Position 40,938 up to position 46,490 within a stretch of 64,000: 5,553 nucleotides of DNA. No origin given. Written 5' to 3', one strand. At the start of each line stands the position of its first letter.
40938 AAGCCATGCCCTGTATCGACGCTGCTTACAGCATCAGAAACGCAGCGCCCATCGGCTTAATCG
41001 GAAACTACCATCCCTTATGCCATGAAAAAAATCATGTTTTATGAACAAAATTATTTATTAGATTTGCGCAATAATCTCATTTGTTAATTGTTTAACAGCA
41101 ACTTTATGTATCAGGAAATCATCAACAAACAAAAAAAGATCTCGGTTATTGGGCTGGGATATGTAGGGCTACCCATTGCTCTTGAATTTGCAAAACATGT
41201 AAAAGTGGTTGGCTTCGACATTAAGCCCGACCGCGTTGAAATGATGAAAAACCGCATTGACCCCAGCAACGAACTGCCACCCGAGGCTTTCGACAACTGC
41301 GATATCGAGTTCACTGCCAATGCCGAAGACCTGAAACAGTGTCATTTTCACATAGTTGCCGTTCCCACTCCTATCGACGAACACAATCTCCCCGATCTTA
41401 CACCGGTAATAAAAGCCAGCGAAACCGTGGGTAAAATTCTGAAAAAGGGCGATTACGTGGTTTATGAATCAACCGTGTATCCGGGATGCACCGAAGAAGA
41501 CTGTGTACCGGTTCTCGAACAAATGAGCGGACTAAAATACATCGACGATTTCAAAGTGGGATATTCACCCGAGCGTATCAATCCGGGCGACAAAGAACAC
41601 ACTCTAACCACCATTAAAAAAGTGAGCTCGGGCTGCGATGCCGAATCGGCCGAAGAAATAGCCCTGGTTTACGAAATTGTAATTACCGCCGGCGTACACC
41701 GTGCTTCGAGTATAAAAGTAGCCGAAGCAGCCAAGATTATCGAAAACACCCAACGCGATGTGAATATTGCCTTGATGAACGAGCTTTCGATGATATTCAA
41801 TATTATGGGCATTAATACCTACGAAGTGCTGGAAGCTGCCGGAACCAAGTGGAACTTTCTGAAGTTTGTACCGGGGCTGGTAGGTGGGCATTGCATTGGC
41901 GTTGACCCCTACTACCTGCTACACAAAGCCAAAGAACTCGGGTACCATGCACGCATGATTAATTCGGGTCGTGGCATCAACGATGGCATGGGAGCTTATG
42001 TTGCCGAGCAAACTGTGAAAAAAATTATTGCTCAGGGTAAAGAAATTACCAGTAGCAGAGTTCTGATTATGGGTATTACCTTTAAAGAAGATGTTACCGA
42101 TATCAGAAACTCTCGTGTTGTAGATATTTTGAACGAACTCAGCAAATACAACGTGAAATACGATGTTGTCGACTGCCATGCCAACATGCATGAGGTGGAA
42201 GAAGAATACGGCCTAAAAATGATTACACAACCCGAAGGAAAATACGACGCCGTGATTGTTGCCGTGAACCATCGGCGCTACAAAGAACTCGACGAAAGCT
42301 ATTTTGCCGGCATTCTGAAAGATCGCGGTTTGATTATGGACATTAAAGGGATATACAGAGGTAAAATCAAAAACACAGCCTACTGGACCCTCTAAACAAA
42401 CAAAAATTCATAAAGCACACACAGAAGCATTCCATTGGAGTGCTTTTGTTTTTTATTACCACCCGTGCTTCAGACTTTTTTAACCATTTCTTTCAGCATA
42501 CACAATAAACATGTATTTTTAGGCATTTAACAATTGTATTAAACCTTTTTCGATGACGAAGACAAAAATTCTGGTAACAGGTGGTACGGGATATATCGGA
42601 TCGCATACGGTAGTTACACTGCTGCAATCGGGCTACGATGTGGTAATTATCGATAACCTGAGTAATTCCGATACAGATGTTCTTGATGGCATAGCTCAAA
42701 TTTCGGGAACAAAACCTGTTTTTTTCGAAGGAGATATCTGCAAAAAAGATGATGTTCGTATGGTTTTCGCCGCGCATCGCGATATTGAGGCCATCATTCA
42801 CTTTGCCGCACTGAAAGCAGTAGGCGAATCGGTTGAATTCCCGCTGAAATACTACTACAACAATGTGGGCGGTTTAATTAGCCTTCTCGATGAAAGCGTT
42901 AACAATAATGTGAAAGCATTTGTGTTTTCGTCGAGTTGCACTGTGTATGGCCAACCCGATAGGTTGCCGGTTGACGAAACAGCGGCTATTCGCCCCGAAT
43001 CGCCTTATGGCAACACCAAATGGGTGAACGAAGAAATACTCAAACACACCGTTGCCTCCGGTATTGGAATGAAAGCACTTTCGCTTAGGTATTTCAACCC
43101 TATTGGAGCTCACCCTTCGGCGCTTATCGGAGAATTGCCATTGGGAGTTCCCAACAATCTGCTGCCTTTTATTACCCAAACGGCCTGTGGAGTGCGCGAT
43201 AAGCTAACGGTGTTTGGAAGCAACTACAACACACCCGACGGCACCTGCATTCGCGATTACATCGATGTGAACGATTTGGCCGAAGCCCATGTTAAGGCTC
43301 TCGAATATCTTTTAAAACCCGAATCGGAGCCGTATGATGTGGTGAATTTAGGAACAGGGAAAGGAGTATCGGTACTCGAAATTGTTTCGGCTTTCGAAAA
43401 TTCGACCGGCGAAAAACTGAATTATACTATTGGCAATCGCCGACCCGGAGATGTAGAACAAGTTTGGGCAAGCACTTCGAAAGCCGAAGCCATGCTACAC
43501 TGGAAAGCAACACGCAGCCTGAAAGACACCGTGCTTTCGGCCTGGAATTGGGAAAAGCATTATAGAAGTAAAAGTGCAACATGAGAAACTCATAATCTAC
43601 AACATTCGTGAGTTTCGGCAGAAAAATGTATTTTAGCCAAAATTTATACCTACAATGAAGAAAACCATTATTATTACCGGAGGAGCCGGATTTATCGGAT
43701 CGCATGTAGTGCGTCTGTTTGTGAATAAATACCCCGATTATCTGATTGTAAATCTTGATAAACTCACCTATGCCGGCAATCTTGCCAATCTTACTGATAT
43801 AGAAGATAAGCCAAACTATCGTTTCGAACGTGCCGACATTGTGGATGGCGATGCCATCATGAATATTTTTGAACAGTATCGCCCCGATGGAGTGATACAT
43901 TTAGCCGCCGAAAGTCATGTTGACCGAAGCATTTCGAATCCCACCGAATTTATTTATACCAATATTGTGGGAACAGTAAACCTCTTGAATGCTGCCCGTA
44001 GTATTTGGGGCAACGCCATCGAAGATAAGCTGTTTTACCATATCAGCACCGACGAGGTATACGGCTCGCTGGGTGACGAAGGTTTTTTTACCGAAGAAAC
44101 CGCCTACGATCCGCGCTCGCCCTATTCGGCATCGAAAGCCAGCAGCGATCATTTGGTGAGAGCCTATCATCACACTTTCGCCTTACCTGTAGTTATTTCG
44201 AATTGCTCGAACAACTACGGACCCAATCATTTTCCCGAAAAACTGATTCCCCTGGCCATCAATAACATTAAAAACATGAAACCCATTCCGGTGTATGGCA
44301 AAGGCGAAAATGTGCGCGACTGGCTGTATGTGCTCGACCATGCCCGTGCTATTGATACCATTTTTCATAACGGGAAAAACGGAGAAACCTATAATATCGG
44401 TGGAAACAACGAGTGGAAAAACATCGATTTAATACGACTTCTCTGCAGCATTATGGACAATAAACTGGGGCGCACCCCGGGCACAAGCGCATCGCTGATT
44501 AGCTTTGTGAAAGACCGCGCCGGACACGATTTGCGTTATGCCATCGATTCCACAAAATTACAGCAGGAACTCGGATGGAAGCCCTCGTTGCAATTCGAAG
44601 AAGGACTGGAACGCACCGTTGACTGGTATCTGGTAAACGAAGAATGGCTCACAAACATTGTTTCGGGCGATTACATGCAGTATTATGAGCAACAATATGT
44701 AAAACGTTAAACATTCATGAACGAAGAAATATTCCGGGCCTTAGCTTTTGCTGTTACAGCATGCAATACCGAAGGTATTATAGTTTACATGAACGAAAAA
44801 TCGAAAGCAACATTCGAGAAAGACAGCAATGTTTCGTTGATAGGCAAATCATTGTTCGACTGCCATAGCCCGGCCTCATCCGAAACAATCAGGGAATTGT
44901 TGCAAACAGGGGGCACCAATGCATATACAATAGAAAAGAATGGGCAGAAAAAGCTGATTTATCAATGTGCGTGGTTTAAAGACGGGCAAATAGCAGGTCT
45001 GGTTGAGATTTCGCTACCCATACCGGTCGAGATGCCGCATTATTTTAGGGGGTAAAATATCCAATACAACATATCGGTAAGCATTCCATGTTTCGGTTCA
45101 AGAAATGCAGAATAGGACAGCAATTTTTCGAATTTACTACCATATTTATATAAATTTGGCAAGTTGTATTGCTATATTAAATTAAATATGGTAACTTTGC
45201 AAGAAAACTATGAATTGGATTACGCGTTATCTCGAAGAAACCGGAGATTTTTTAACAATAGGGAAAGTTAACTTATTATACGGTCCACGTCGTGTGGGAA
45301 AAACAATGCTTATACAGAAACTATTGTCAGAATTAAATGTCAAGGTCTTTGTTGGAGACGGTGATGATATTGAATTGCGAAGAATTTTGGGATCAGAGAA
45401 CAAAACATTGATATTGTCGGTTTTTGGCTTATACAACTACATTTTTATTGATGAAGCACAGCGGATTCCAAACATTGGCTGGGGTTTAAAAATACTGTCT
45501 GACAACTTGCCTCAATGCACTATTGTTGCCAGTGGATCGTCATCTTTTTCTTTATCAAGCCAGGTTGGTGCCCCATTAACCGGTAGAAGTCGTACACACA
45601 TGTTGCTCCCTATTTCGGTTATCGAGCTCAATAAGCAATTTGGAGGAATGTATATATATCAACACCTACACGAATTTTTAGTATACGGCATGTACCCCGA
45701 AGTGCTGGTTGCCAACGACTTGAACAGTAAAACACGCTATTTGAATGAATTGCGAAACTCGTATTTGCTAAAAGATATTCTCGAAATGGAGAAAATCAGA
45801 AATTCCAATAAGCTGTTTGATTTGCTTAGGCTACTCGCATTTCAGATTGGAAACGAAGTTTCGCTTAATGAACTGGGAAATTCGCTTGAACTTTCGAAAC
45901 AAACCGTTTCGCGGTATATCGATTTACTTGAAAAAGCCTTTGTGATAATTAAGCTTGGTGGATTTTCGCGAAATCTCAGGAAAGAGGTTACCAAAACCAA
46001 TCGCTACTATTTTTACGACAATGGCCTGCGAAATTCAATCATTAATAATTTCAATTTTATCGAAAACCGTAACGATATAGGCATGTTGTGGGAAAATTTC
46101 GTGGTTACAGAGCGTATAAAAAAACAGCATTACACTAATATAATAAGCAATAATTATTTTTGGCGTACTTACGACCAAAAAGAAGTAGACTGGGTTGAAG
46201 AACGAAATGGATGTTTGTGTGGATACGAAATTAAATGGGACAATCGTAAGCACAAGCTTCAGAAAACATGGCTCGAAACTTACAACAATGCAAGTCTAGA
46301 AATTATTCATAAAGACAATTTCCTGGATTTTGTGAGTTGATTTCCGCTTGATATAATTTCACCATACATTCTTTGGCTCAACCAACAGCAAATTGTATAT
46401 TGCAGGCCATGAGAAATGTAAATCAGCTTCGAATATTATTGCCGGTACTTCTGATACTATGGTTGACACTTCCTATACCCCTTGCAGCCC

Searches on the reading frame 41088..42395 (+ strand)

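Call 66: search_protein_families(library=pfam, proteins=[window:41088-42395:+], max_evalue=0.00001)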
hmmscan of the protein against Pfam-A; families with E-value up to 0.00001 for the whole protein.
window:41088-42395:+ (435 aa): 3 families
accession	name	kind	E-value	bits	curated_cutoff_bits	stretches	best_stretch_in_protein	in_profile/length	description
PF03721.20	UDPG_MGDP_dh_N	-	4.2e-31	108.4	27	1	16-191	1-183/187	UDP-glucose/GDP-mannose dehydrogenase family, NAD binding domain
PF00984.24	UDPG_MGDP_dh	-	3.2e-25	88.5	25.4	1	211-299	2-93/94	UDP-glucose/GDP-mannose dehydrogenase family, central domain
PF03720.21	UDPG_MGDP_dh_C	-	7.3e-18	65.3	30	1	326-423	1-101/103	UDP-glucose/GDP-mannose dehydrogenase family, UDP binding domain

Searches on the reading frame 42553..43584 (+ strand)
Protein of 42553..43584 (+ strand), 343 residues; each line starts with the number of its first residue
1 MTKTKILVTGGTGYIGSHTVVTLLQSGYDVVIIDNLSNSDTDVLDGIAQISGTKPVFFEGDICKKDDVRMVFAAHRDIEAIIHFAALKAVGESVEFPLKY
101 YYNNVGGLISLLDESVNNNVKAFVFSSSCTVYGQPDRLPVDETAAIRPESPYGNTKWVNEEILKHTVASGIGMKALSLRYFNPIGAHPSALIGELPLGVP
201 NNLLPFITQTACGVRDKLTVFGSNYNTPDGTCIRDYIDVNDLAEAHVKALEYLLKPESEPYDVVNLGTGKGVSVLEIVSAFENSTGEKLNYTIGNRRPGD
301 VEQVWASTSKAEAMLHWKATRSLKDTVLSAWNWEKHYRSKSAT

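Call 66: search_protein_families(library=pfam, proteins=[window:42553-43584:+], max_evalue=0.00001)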
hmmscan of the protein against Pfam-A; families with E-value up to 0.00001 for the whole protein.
window:42553-43584:+ (343 aa): 9 families
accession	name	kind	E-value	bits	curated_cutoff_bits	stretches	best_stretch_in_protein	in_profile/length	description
PF01370.27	Epimerase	-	3.7e-52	177.6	20.9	1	6-255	1-230/240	NAD dependent epimerase/dehydratase family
PF16363.11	GDP_Man_Dehyd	-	5.4e-52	177.7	27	1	7-327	1-329/332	GDP-mannose 4,6 dehydratase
PF01073.25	3Beta_HSD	-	9.2e-18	64.7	22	1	7-258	1-237/280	3-beta hydroxysteroid dehydrogenase/isomerase family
PF02719.21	Polysacc_synt_2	-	1.7e-13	50.8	20.2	1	6-186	1-174/293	Polysaccharide biosynthesis protein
PF04321.23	RmlD_sub_bind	-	1.1e-08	34.9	27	1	5-166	2-139/287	RmlD substrate binding domain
PF05368.20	NmrA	-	2.2e-06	28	27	0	3-32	2-31/298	NmrA-like family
PF08659.16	KR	-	3.8e-06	27.4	22.6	1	6-129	3-137/180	KR domain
PF00106.31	adh_short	-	4.3e-06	26.8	26.6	1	6-78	3-78/195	short chain dehydrogenase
PF07993.18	NAD_binding_4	-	9.5e-06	25.4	20.1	0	8-167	1-192/258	Male sterility protein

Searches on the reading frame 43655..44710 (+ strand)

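Call 66: search_protein_families(library=pfam, proteins=[window:43655-44710:+], max_evalue=0.00001)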
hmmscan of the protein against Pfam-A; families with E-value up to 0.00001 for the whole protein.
window:43655-44710:+ (351 aa): 6 families
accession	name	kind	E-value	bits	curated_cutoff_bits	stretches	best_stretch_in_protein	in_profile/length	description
PF16363.11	GDP_Man_Dehyd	-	3e-95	319.9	27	1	6-321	1-332/332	GDP-mannose 4,6 dehydratase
PF01370.27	Epimerase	-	8.8e-68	228.7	20.9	1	5-249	1-240/240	NAD dependent epimerase/dehydratase family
PF02719.21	Polysacc_synt_2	-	3e-16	59.9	20.2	1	5-133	1-129/293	Polysaccharide biosynthesis protein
PF04321.23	RmlD_sub_bind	-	2.3e-14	53.6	27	1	4-176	2-144/287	RmlD substrate binding domain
PF01073.25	3Beta_HSD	-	1.2e-12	47.9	22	1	6-228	1-220/280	3-beta hydroxysteroid dehydrogenase/isomerase family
PF07993.18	NAD_binding_4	-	2.3e-10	40.5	20.1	1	7-186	1-206/258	Male sterility protein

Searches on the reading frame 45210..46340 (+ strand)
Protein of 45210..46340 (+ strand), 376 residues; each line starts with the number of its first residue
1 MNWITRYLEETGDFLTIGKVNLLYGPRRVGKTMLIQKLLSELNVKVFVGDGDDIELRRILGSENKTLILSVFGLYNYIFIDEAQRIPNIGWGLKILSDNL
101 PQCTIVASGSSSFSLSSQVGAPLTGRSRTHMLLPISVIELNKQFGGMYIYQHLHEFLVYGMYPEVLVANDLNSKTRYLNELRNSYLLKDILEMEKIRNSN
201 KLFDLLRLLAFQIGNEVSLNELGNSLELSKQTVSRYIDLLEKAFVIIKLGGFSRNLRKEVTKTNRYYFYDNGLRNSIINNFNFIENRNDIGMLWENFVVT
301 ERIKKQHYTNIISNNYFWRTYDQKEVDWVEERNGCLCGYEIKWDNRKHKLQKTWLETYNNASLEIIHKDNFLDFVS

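Call 4: search_protein_families(library=pfam, proteins=[window:45210-46340:+], max_evalue=0.01)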
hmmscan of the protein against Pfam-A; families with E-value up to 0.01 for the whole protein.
window:45210-46340:+ (376 aa): 7 families
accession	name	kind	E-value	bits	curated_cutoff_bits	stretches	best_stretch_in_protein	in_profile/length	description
PF13635.12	DUF4143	-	2.6e-39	134.9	28.1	1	188-343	2-159/160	Domain of unknown function (DUF4143)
PF13173.12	AAA_14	-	1.3e-22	80.6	27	1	19-140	3-128/129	AAA domain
PF08279.18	HTH_11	-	3.9e-06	27.1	25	1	202-247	2-46/55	HTH domain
PF00004.35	AAA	-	0.00026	21.9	21.2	1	22-86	2-69/131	ATPase family associated with various cellular activities (AAA)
PF12802.13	MarR_2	-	0.00043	20.8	27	1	204-242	9-46/61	MarR family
PF01637.24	ATPase_2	-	0.0017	18.6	33.2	0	19-43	21-45/225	ATPase domain predominantly from Archaea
PF13401.12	AAA_22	-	0.0026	18.5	27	0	22-45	9-35/130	AAA domain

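Call 5: search_protein_families(library=ncbifam, proteins=[window:45210-46340:+], max_evalue=0.01)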
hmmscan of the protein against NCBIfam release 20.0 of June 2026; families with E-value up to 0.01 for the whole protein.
window:45210-46340:+ (376 aa): 1 family
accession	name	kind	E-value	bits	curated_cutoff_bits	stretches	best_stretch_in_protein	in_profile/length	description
TIGR01884.1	cas_HTH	subfamily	0.0057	16.1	60.2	0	194-262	136-200/202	CRISPR-associated CARF protein Csa3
